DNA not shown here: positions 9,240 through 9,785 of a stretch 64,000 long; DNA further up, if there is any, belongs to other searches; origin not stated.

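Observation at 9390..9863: FliF carries a C-terminal module resembling the FliG middle domain and is followed directly by flhA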

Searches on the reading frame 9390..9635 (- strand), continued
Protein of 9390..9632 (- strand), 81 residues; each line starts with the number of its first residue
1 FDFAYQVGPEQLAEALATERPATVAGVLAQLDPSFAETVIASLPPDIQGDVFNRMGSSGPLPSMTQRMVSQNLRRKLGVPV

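Call 62: find_homologous_proteins(query=A2, max_evalue=1e-10)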
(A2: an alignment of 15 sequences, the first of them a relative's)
Query A2 (15 sequences) (335 aa, profile of the alignment): 7403 proteins with E <= 1e-10 among 8000 candidates; the best 120 are listed.
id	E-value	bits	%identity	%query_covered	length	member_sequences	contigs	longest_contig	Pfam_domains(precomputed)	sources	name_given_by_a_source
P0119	5.5e-109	383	100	100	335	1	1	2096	PF14842.12,PF14841.12,PF03448.23,PF01706.22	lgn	-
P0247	7.8e-103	363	37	96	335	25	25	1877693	PF14842.12,PF14841.12,PF05402.19,PF03448.23,PF01706.22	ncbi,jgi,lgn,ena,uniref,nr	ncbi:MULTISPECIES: flagellar motor switch protein FliG [unclassified Thermotoga]|uniref:flagellar mo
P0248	2.6e-102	361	41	97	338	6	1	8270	PF14842.12,PF14841.12,PF03448.23,PF01706.22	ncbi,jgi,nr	ncbi:MAG: flagellar motor switch protein FliG [Synergistetes bacterium]|nr:flagellar motor switch pr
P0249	2.6e-101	358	38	97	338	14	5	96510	PF14842.12,PF14841.12,PF03448.23,PF01706.22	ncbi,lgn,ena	-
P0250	2.7e-101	357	40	96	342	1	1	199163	PF14842.12,PF14841.12,PF03448.23,PF01706.22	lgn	-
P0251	4.3e-101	357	36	97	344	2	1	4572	PF14842.12,PF14841.12,PF03448.23,PF01706.22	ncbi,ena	-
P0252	8.4e-101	356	38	97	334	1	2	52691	PF14842.12,PF14841.12,PF03448.23,PF01706.22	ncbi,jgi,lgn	jgi:flagellar motor switch protein FliG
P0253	1.2e-100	355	40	98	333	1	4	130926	PF14842.12,PF14841.12,PF03448.23,PF01706.22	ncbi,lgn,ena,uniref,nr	ncbi:MAG: Flagellar motor switch protein FliG [Thermacetogenium phaeum]|uniref:Flagellar motor switc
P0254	1.4e-100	355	40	98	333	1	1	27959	PF14842.12,PF14841.12,PF03448.23,PF01706.22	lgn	-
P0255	1.7e-100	355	38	96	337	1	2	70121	PF14842.12,PF14841.12,PF03448.23,PF01706.22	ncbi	-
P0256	1.7e-100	355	40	98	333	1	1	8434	PF14842.12,PF14841.12,PF03448.23,PF01706.22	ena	-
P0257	1.7e-100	355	39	98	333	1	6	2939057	PF14842.12,PF14841.12,PF03448.23,PF01706.22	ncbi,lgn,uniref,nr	ncbi:flagellar motor switch protein FliG [Thermacetogenium phaeum DSM 12270]|uniref:Flagellar motor 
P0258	1.8e-100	355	40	97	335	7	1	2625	PF14842.12,PF14841.12,PF03448.23,PF01706.22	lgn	-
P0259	1.9e-100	355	-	-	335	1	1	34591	PF14842.12,PF14841.12,PF03448.23,PF01706.22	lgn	-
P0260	2.0e-100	355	40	97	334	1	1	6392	PF14842.12,PF14841.12,PF03448.23,PF01706.22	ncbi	-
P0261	2.4e-100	354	40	98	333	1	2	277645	PF14842.12,PF14841.12,PF03448.23,PF01706.22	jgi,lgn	jgi:flagellar motor switch protein FliG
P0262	3.1e-100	354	38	98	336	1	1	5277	PF14842.12,PF14841.12,PF03448.23,PF01706.22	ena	-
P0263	3.2e-100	354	40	98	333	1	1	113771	PF14842.12,PF14841.12,PF03448.23,PF01706.22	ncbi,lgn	-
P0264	3.4e-100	354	39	100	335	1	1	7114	PF14842.12,PF14841.12,PF03448.23,PF01706.22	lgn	-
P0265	3.5e-100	354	37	98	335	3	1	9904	PF14842.12,PF14841.12,PF03448.23,PF01706.22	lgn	-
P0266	3.8e-100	354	38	97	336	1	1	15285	PF14842.12,PF14841.12,PF03448.23,PF01706.22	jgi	jgi:flagellar motor switch protein FliG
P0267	4.2e-100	354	40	97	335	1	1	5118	PF14842.12,PF14841.12,PF03448.23,PF01706.22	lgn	-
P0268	4.7e-100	353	41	97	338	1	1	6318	PF14842.12,PF14841.12,PF03448.23,PF01706.22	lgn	-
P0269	4.8e-100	353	38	97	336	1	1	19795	PF14842.12,PF14841.12,PF03448.23,PF01706.22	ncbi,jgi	ncbi:MAG TPA: flagellar motor switch protein FliG [Tepidisphaeraceae bacterium]|jgi:flagellar motor 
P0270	5.2e-100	353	38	97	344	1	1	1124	PF14842.12,PF14841.12,PF03448.23,PF01706.22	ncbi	-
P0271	5.8e-100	353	38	97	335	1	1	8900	PF14842.12,PF14841.12,PF03448.23,PF01706.22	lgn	-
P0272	5.9e-100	353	40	98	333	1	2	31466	PF14842.12,PF14841.12,PF03448.23,PF01706.22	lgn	-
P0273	7.2e-100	353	40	98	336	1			PF14842.12,PF14841.12,PF03448.23,PF01706.22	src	-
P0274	7.2e-100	353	41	98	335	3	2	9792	PF14842.12,PF14841.12,PF03448.23,PF01706.22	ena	-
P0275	7.6e-100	353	38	98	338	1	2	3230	PF14842.12,PF14841.12,PF03448.23,PF01706.22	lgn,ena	-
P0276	9.0e-100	352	37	96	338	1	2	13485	PF14842.12,PF14841.12,PF03448.23,PF01706.22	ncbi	-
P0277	9.0e-100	352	42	97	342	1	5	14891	PF14842.12,PF14841.12,PF03448.23,PF01706.22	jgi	jgi:flagellar motor switch protein FliG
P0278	9.8e-100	352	39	98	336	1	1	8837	PF14842.12,PF14841.12,PF03448.23,PF01706.22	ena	-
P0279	1.0e-99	352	40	97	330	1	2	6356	PF14842.12,PF14841.12,PF03448.23,PF01706.22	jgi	-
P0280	1.1e-99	352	40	98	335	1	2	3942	PF14842.12,PF14841.12,PF03448.23,PF01706.22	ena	-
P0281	1.1e-99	352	40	98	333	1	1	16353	PF14842.12,PF14841.12,PF03448.23,PF01706.22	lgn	-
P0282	1.1e-99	352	39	98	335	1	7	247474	PF14842.12,PF14841.12,PF03448.23,PF01706.22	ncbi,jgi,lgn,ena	jgi:flagellar motor switch protein FliG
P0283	1.2e-99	352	39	97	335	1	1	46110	PF14842.12,PF14841.12,PF03448.23,PF01706.22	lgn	-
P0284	1.2e-99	352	38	98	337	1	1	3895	PF14842.12,PF14841.12,PF03448.23,PF01706.22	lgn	-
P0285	1.3e-99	352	39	98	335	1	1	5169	PF14842.12,PF14841.12,PF03448.23,PF01706.22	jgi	jgi:flagellar motor switch protein FliG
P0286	1.4e-99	352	37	100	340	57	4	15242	PF14842.12,PF14841.12,PF03448.23,PF01706.22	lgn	-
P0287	1.4e-99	352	37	97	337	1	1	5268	PF14842.12,PF14841.12,PF03448.23,PF01706.22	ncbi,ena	-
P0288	1.5e-99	352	37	98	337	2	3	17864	PF14842.12,PF14841.12,PF03448.23,PF01706.22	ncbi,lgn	ncbi:MAG: flagellar motor switch protein FliG [Chitinophagales bacterium]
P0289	1.6e-99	352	39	100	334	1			PF14842.12,PF14841.12,PF03448.23,PF01706.22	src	-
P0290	1.6e-99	352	40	98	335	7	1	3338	PF14842.12,PF14841.12,PF03448.23,PF01706.22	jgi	jgi:flagellar motor switch protein FliG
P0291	1.7e-99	352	38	99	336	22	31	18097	PF14842.12,PF14841.12,PF03448.23,PF01706.22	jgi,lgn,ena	jgi:flagellar motor switch protein FliG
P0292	1.7e-99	352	40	97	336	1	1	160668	PF14842.12,PF14841.12,PF03448.23,PF01706.22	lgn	-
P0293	2.0e-99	351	40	98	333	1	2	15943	PF14842.12,PF14841.12,PF03448.23,PF01706.22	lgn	-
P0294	2.0e-99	351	37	100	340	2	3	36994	PF14842.12,PF14841.12,PF03448.23,PF01706.22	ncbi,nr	ncbi:MAG: flagellar motor switch protein FliG [bacterium]|nr:flagellar motor switch protein FliG [ba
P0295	2.1e-99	351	38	98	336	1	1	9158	PF14842.12,PF14841.12,PF03448.23,PF01706.22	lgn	-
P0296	2.3e-99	351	39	99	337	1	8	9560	PF14842.12,PF14841.12,PF03448.23,PF01706.22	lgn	-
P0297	2.4e-99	351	38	98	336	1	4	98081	PF14842.12,PF14841.12,PF03448.23,PF01706.22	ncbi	ncbi:MAG: flagellar motor switch protein FliG [Moorellaceae bacterium]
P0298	2.4e-99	351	38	99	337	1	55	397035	PF14842.12,PF14841.12,PF03448.23,PF01706.22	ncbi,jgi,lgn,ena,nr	ncbi:MAG: flagellar motor switch protein FliG [Clostridia bacterium]|nr:flagellar motor switch prote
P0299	2.5e-99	351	39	98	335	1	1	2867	PF14842.12,PF14841.12,PF03448.23,PF01706.22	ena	-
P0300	2.5e-99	351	38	99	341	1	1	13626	PF14842.12,PF14841.12,PF03448.23,PF01706.22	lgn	-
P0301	2.7e-99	351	40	98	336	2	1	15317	PF14842.12,PF14841.12,PF03448.23,PF01706.22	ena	-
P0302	2.7e-99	351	-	-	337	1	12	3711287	PF14842.12,PF14841.12,PF03448.23,PF01706.22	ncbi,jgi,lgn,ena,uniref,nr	ncbi:flagellar motor switch protein FliG [Leptospira biflexa]|jgi:flagellar motor switch protein Fli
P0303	2.8e-99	351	39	97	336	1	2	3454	PF14842.12,PF14841.12,PF03448.23,PF01706.22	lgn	-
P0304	2.8e-99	351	39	99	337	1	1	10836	PF14842.12,PF14841.12,PF03448.23,PF01706.22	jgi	jgi:flagellar motor switch protein FliG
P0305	3.1e-99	351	37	98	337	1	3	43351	PF14842.12,PF14841.12,PF03448.23,PF01706.22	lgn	-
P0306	3.1e-99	351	39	97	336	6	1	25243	PF14842.12,PF14841.12,PF03448.23,PF01706.22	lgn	-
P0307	3.3e-99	351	38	97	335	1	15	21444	PF14842.12,PF14841.12,PF03448.23,PF01706.22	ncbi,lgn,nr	ncbi:MAG: flagellar motor switch protein FliG [Eubacteriales bacterium]|nr:flagellar motor switch pr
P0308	3.3e-99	351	39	97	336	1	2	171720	PF14842.12,PF14841.12,PF03448.23,PF01706.22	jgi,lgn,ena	-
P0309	3.4e-99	351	39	96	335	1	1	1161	PF14842.12,PF14841.12,PF03448.23,PF01706.22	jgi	jgi:flagellar motor switch protein FliG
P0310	3.7e-99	350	38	98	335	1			PF14842.12,PF14841.12,PF03448.23,PF01706.22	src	-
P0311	3.7e-99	350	39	98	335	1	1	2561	PF14842.12,PF14841.12,PF03448.23,PF01706.22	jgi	jgi:flagellar motor switch protein FliG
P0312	3.8e-99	350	-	-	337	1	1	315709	PF14842.12,PF14841.12,PF03448.23,PF01706.22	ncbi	ncbi:MAG: flagellar motor switch protein FliG [Leptospira bouyouniensis]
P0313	3.9e-99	350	39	98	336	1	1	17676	PF14842.12,PF14841.12,PF03448.23,PF01706.22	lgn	-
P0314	4.2e-99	350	39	98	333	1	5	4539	PF14842.12,PF14841.12,PF03448.23,PF01706.22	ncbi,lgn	-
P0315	4.5e-99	350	38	97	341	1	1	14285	PF14842.12,PF14841.12,PF03448.23,PF01706.22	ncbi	ncbi:MAG: flagellar motor switch protein FliG [Thermacetogeniaceae bacterium]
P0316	4.7e-99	350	39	98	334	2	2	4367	PF14842.12,PF14841.12,PF03448.23,PF01706.22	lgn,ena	-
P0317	4.7e-99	350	37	97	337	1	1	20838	PF14842.12,PF14841.12,PF03448.23,PF01706.22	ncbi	-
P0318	4.8e-99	350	38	99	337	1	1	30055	PF14842.12,PF14841.12,PF03448.23,PF01706.22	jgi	-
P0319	4.9e-99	350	37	98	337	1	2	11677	PF14842.12,PF14841.12,PF03448.23,PF01706.22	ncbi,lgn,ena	-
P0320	4.9e-99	350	39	97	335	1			PF14842.12,PF14841.12,PF03448.23,PF01706.22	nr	nr:flagellar motor switch protein FliG [Thermanaeromonas toyohensis]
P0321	5.0e-99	350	39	97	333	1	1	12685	PF14842.12,PF14841.12,PF03448.23,PF01706.22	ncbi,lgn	-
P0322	5.3e-99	350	39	97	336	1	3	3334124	PF14842.12,PF14841.12,PF03448.23,PF01706.22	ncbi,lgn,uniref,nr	ncbi:flagellar motor switch protein FliG [Thermanaeromonas toyohensis ToBE]|uniref:Flagellar motor s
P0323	5.5e-99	350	40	98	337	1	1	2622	PF14842.12,PF14841.12,PF03448.23,PF01706.22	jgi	jgi:flagellar motor switch protein FliG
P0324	5.7e-99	350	39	98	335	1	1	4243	PF14842.12,PF14841.12,PF03448.23,PF01706.22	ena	-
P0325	6.4e-99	350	-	-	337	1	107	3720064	PF14842.12,PF14841.12,PF03448.23,PF01706.22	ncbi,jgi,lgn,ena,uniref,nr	ncbi:flagellar motor switch protein FliG [Leptospira bourretii]|uniref:Flagellar motor switch protei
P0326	6.8e-99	350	37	98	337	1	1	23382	PF14842.12,PF14841.12,PF03448.23,PF01706.22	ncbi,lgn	-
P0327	6.9e-99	350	38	98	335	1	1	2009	PF14842.12,PF14841.12,PF03448.23,PF01706.22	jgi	-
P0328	7.1e-99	350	-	-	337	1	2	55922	PF14842.12,PF14841.12,PF03448.23,PF01706.22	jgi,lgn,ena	-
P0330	7.4e-99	349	38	100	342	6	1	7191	PF14842.12,PF14841.12,PF03448.23,PF01706.22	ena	-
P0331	8.1e-99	349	39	99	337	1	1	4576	PF14842.12,PF14841.12,PF03448.23,PF01706.22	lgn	-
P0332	8.2e-99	349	38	98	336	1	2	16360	PF14842.12,PF14841.12,PF03448.23,PF01706.22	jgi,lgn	jgi:flagellar motor switch protein FliG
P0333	8.3e-99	349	-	-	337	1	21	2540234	PF14842.12,PF14841.12,PF03448.23,PF01706.22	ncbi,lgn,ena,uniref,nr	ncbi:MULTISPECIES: flagellar motor switch protein FliG [Leptospira]|uniref:Flagellar motor switch pr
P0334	8.3e-99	349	-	-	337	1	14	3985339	PF14842.12,PF14841.12,PF03448.23,PF01706.22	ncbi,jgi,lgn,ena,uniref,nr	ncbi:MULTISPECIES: flagellar motor switch protein FliG [Leptospira]|jgi:flagellar motor switch prote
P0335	8.7e-99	349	38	98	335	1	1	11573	PF14842.12,PF14841.12,PF03448.23,PF01706.22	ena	-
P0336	8.9e-99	349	40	99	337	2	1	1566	PF14842.12,PF14841.12,PF03448.23,PF01706.22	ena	-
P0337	9.6e-99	349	-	-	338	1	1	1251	PF14842.12,PF14841.12,PF03448.23,PF01706.22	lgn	-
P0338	1.0e-98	349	39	98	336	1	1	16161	PF14842.12,PF14841.12,PF03448.23,PF01706.22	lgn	-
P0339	1.0e-98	349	38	97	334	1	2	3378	PF14842.12,PF14841.12,PF03448.23,PF01706.22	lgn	-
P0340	1.1e-98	349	37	98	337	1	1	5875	PF14842.12,PF14841.12,PF03448.23,PF01706.22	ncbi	-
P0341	1.1e-98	349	-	-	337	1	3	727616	PF14842.12,PF14841.12,PF03448.23,PF01706.22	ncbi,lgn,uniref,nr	ncbi:flagellar motor switch protein FliG [Leptospira terpstrae]|uniref:Flagellar motor switch protei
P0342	1.1e-98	349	40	98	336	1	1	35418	PF14842.12,PF14841.12,PF03448.23,PF01706.22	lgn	-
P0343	1.2e-98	349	39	100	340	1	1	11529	PF14842.12,PF14841.12,PF03448.23,PF01706.22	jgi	jgi:flagellar motor switch protein FliG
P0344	1.3e-98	349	43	96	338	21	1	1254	PF14842.12,PF14841.12,PF03448.23,PF01706.22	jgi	-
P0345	1.3e-98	349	-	-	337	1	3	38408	PF14842.12,PF14841.12,PF03448.23,PF01706.22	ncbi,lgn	-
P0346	1.3e-98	349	39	97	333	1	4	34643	PF14842.12,PF14841.12,PF03448.23,PF01706.22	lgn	-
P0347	1.3e-98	349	37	98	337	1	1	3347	PF14842.12,PF14841.12,PF03448.23,PF01706.22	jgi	jgi:flagellar motor switch protein FliG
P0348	1.4e-98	349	37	98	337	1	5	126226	PF14842.12,PF14841.12,PF03448.23,PF01706.22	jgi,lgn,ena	-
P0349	1.4e-98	349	-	-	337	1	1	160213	PF14842.12,PF14841.12,PF03448.23,PF01706.22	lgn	-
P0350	1.5e-98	348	38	98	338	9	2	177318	PF14842.12,PF14841.12,PF03448.23,PF01706.22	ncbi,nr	ncbi:MAG: flagellar motor switch protein FliG [Bacillota bacterium]|nr:flagellar motor switch protei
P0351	1.5e-98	348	38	98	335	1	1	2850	PF14842.12,PF14841.12,PF03448.23,PF01706.22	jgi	jgi:flagellar motor switch protein FliG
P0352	1.6e-98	348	39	98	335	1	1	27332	PF14842.12,PF14841.12,PF03448.23,PF01706.22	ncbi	-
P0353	1.7e-98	348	-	-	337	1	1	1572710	PF14842.12,PF14841.12,PF03448.23,PF01706.22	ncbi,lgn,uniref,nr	ncbi:flagellar motor switch protein FliG [Leptospira meyeri]|uniref:flagellar motor switch protein F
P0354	1.7e-98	348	37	97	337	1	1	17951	PF14842.12,PF14841.12,PF03448.23,PF01706.22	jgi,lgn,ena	-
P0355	1.7e-98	348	-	-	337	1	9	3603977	PF14842.12,PF14841.12,PF03448.23,PF01706.22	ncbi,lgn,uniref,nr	ncbi:Endoflagellar motor switch protein [Leptospira biflexa serovar Patoc strain 'Patoc 1 (Ames)']|u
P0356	1.8e-98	348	39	98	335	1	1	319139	PF14842.12,PF14841.12,PF03448.23,PF01706.22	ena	-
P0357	1.9e-98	348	39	97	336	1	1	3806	PF14842.12,PF14841.12,PF03448.23,PF01706.22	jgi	jgi:flagellar motor switch protein FliG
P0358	1.9e-98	348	38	97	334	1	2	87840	PF14842.12,PF14841.12,PF03448.23,PF01706.22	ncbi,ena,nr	ncbi:MAG: flagellar motor switch protein FliG [Clostridia bacterium]|nr:flagellar motor switch prote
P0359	1.9e-98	348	39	96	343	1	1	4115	PF14842.12,PF14841.12,PF03448.23,PF01706.22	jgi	jgi:flagellar motor switch protein FliG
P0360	2.0e-98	348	35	98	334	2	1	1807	PF14842.12,PF14841.12,PF03448.23,PF01706.22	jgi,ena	-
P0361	2.0e-98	348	38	98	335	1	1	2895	PF14842.12,PF14841.12,PF03448.23,PF01706.22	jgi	jgi:flagellar motor switch protein FliG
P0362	2.0e-98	348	41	94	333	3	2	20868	PF01740.27,PF14842.12,PF14841.12,PF03448.23,PF01706.22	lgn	-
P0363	2.1e-98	348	39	97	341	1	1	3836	PF14842.12,PF14841.12,PF03448.23,PF01706.22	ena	-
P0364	2.1e-98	348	39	96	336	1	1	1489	PF14842.12,PF14841.12,PF03448.23,PF01706.22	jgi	-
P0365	2.1e-98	348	41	96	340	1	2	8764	PF14842.12,PF14841.12,PF03448.23,PF01706.22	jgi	jgi:flagellar motor switch protein FliG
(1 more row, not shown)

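Call 66: find_related_loci(query=A3, collection=genome_contigs, flank=10000)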
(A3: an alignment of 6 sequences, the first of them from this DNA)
Query A3 (82 aa) in genome_contigs; peptide patterns used: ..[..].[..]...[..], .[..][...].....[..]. (x = any residue, [..] = any of these).
112 stretches matched a pattern; 7 encode a relative of the query (tblastn E <= 1e-3); 7 distinct loci.
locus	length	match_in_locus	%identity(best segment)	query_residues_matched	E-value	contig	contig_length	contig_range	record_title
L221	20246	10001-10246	100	1-82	3e-52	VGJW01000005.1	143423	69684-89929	MAG: Candidatus Tanganyikabacteria bacterium isolate K_Offshore_40m_m2_103 K_Offshore_40m_m2_103_Ga0194133_10000152, who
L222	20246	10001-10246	95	1-82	7e-50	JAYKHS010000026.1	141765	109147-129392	MAG: Candidatus Sericytochromatia bacterium isolate 243584 NODE_26485461, whole genome shotgun sequence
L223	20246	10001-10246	87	1-82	7e-44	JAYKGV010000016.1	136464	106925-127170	MAG: Candidatus Sericytochromatia bacterium isolate 123469 NODE_3046249, whole genome shotgun sequence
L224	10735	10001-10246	67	1-82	2e-36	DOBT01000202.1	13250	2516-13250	MAG TPA_asm: Cyanobacteria bacterium UBA8530 contig_333922, whole genome shotgun sequence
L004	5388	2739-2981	67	1-81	1e-33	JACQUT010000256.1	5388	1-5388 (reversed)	MAG: Cyanobacteria bacterium NC_groundwater_1444_Ag_S-0.65um_54_12 S_p65_S5_coassembly_k141_3594625, whole genome shotgu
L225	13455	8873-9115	65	1-81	6e-33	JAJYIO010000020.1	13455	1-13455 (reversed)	MAG: bacterium isolate DBS2-1.bin124 NODE_8523_length_13455_cov_1.084934, whole genome shotgun sequence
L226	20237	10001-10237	65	3-81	2e-31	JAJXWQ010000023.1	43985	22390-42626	MAG: bacterium isolate BP5.bin90 NODE_1257_length_43985_cov_1.758562, whole genome shotgun sequence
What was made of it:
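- Tried and rejected: A genome-collection scan with the tail alignment found only the fliF loci (call 66).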

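Call 81: search_protein_families(library=ncbifam, proteins=[P0123, P0109], max_evalue=0.001)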
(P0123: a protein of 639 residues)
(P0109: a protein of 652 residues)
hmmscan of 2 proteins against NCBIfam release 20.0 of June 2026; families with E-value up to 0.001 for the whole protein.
P0123 (639 aa): 3 families
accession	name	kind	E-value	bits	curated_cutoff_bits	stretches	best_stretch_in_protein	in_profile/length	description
TIGR00207.1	fliG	equivalog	2.9e-48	165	226.7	1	413-627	111-327/338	flagellar motor switch protein FliG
NF004260.2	PRK05686.2-1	equivalog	1.3e-17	63.9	550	1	417-589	121-293/316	flagellar motor switch protein FliG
TIGR00206.1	fliF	equivalog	3.4e-06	26.3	129.75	1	138-252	138-257/555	flagellar basal-body MS-ring/collar protein FliF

P0109 (652 aa): 5 families
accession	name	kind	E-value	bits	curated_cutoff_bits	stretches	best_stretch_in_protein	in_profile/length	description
TIGR00206.1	fliF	equivalog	3.2e-60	204.6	129.75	1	13-470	16-445/555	flagellar basal-body MS-ring/collar protein FliF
TIGR02544.1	III_secr_YscJ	equivalog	5.6e-19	68.6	161.95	1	39-215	8-184/193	type III secretion system inner membrane ring lipoprotein SctJ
TIGR00207.1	fliG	equivalog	1.8e-08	34.2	226.7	1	569-650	112-193/338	flagellar motor switch protein FliG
NF004606.0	PRK05934.1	equivalog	0.00056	19.2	297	0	149-224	83-155/341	type III secretion system protein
TIGR02830.1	spore_III_AG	equivalog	0.00066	19.1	147.7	0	230-291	38-95/186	stage III sporulation protein AG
